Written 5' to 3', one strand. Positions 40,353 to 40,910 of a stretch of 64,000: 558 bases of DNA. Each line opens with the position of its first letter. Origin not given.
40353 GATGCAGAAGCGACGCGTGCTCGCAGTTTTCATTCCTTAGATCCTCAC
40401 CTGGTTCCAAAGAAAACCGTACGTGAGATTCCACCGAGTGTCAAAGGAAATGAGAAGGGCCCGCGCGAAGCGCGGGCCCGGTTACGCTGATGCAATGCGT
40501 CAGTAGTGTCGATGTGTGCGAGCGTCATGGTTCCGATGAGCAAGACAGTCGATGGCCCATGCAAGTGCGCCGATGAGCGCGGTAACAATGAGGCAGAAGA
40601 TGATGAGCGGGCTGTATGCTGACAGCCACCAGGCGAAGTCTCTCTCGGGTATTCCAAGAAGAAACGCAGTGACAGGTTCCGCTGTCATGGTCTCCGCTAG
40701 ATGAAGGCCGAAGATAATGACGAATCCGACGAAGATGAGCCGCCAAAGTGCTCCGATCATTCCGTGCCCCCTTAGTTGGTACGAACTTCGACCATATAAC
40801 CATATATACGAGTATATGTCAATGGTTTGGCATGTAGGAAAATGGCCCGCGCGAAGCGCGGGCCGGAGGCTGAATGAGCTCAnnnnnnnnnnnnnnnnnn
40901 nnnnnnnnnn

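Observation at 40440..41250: Tandem duplication of a complete transcription unit: promoter, small two-TM protein and GC hairpin, twice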

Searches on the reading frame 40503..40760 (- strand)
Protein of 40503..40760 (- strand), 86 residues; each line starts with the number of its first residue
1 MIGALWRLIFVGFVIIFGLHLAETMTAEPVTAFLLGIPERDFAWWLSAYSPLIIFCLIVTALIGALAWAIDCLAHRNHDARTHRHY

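Call 7: search_protein_families(library=pfam, proteins=[window:40503-40760:-], max_evalue=1)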
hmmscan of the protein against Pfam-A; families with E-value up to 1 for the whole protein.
seq(86 aa): 2 families
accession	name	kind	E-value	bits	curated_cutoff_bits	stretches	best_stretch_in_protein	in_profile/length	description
PF19744.4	DUF6232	-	0.16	12.9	27.4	1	16-81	50-80/117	Family of unknown function (DUF6232)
PF20990.2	DUF2207_C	-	0.86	9.7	33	1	5-82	142-193/247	Predicted membrane protein (DUF2207) C-terminal domain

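Call 8: search_protein_families(library=ncbifam, proteins=[window:40503-40760:-], max_evalue=1)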
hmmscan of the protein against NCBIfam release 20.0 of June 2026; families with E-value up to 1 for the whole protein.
seq(86 aa): 0 families

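Call 14: find_homologous_proteins(query=window:40503-40760:-, max_evalue=0.01)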
Query seq(86 aa) (86 aa): 1 proteins with E <= 0.01 among 3 candidates.
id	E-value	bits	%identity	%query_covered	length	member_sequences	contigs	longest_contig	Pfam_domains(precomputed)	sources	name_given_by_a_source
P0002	2.4e-51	190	100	100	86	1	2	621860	-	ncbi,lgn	-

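Call 35: find_related_loci(query=A4, collection=metagenome_contigs, flank=8000)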
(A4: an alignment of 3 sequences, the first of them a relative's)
Query A4 (86 aa) in metagenome_contigs; peptide patterns used: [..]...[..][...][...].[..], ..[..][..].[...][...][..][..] (x = any residue, [..] = any of these).
324 stretches matched a pattern, but none encodes a relative of the query by tblastn (E <= 1e-3).

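Call 36: find_related_loci(query=A4, collection=viral_contigs, flank=8000)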
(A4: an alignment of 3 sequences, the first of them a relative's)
Query A4 (86 aa) in viral_contigs; peptide patterns used: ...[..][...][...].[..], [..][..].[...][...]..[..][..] (x = any residue, [..] = any of these).
53 stretches matched a pattern, but none encodes a relative of the query by tblastn (E <= 1e-3).

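Call 45: predict_structure(alignment_id=A4)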
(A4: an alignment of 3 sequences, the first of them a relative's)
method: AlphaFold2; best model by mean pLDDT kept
length: 86 residues; sequences in the alignment: 3
mean_pLDDT: 74.0   pTM: 0.45
mean pLDDT of the five models: 74.0, 71.7, 69.3, 67.3, 64.7
residues with pLDDT >= 90: 0; 70-90: 58; 50-70: 28; < 50: 0
segments of 3 or more residues with pLDDT < 50: none
pLDDT, mean of each block of 10 residues (from residue 1): 70 77 65 68 79 83 83 75 61
secondary structure, 60 per line:
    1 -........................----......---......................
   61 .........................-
elements in order: H2-25 H30-35 H39-85

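Call 47: search_protein_families(library=phrogs, proteins=[P0002, P0003], max_evalue=1)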
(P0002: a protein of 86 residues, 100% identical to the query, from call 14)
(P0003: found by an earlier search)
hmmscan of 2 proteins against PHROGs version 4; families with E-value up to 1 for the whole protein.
P0002 (86 aa): 4 families
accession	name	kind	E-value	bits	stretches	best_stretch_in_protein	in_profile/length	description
phrog_944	-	moron, auxiliary metabolic gene and host takeover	0.031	15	1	5-70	119-175/235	membrane protein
phrog_4955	-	unknown function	0.038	15.1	1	50-77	5-33/87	-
phrog_26155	-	unknown function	0.1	14.1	1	2-78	7-77/89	-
phrog_9791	-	unknown function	0.85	10.6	0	63-81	18-36/51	-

P0003 (103 aa): 0 families

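Call 48: search_protein_families(library=padloc, proteins=[P0002, P0003], max_evalue=1)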
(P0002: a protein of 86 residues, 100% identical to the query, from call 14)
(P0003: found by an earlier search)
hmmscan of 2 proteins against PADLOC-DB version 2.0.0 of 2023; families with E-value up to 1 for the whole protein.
P0002 (86 aa): 0 families

P0003 (103 aa): 0 families

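Call 51: fold_search(model_id=the predicted structure, library=pdb)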
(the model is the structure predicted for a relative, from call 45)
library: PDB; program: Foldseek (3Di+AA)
matches with E <= 10: 1; with E <= 0.001: 0
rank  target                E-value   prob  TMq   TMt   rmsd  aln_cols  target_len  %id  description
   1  6jlu_Z                9.6e+00  0.10  0.46  0.62   5.0        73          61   18  Structure of PSII-FCP supercomplex from a centric diatom Chaetoceros gracilis at 3.02 angstrom resolution (released 2019-07-31)

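Call 52: fold_search(model_id=the predicted structure, library=viral)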
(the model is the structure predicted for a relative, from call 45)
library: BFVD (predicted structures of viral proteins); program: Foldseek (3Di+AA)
matches with E <= 10: 27; with E <= 0.001: 0
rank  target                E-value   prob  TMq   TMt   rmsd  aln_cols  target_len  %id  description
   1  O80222                2.5e+00  0.15  0.41  0.28   6.0        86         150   10  Red protein [Salmonella phage FelixO1]
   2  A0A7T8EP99            5.3e+00  0.16  0.56  0.60   4.0        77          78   12  Transmembrane protein [Erwinia phage pEa_SNUABM_5]
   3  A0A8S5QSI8            5.7e+00  0.14  0.51  0.55   6.7        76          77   13  Short C-terminal domain [Podoviridae sp. ctKS020]
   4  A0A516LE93            5.7e+00  0.08  0.38  0.42   5.6        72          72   15  (no name in the UniProt tables at hand)
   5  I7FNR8                5.7e+00  0.07  0.29  0.30   8.9        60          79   15  Uncharacterized protein [Pectobacterium phage PP1]
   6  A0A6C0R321            6.1e+00  0.09  0.42  0.33   6.8        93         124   12  Uncharacterized protein [Alteromonas phage vB_AmeM_PT11-V22]
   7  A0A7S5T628            6.5e+00  0.09  0.43  0.46   5.1        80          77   16  (no name in the UniProt tables at hand)
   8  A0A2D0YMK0            6.5e+00  0.07  0.29  0.13   5.7        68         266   16  Uncharacterized protein [Vibrio phage JSF9]
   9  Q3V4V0                6.5e+00  0.04  0.29  0.30   8.9        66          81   24  Uncharacterized protein ORF81 [Acidianus two-tailed virus]
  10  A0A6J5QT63            6.9e+00  0.30  0.68  0.13   2.6        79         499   16  Major_cap_HK97, phage major capsid protein, HK97 family [uncultured Caudovirales phage]
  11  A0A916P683            6.9e+00  0.20  0.49  0.43   3.3        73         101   11  Uncharacterized protein [Adoxophyes honmai entomopoxvirus 'L']
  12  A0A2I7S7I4            6.9e+00  0.10  0.41  0.46   5.4        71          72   15  (no name in the UniProt tables at hand)
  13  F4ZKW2                6.9e+00  0.05  0.33  0.19   7.4        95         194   19  RING-type domain-containing protein [Clostera anachoreta granulovirus]
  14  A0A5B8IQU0            7.4e+00  0.23  0.64  0.71   3.6        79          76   16  Uncharacterized protein [Mimiviridae sp. ChoanoV1]
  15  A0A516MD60            7.4e+00  0.08  0.41  0.05   7.6        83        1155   16  (no name in the UniProt tables at hand)
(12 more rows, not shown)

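Call 57: search_solved_structures(query=A4, max_evalue=10)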
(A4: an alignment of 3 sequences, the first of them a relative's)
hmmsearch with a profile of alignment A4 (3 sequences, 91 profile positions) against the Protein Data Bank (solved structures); distinct sequences matched with E-value up to 10: 3.
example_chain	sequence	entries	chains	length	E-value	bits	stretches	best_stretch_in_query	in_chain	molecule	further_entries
29ye_B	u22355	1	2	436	0.02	17.9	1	10-77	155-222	Cytochrome b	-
1zrt_C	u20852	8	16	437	0.021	17.9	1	10-77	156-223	Cytochrome b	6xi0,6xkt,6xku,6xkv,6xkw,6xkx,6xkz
29xz_B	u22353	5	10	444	0.023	17.7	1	10-77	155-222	Cytochrome b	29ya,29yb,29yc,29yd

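Call 70: search_dna_similar(query=P0002, collection=phages, mode=protein, max_evalue=1, max_rows=10)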
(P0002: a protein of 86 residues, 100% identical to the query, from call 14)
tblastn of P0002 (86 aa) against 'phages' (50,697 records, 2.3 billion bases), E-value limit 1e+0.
No match.
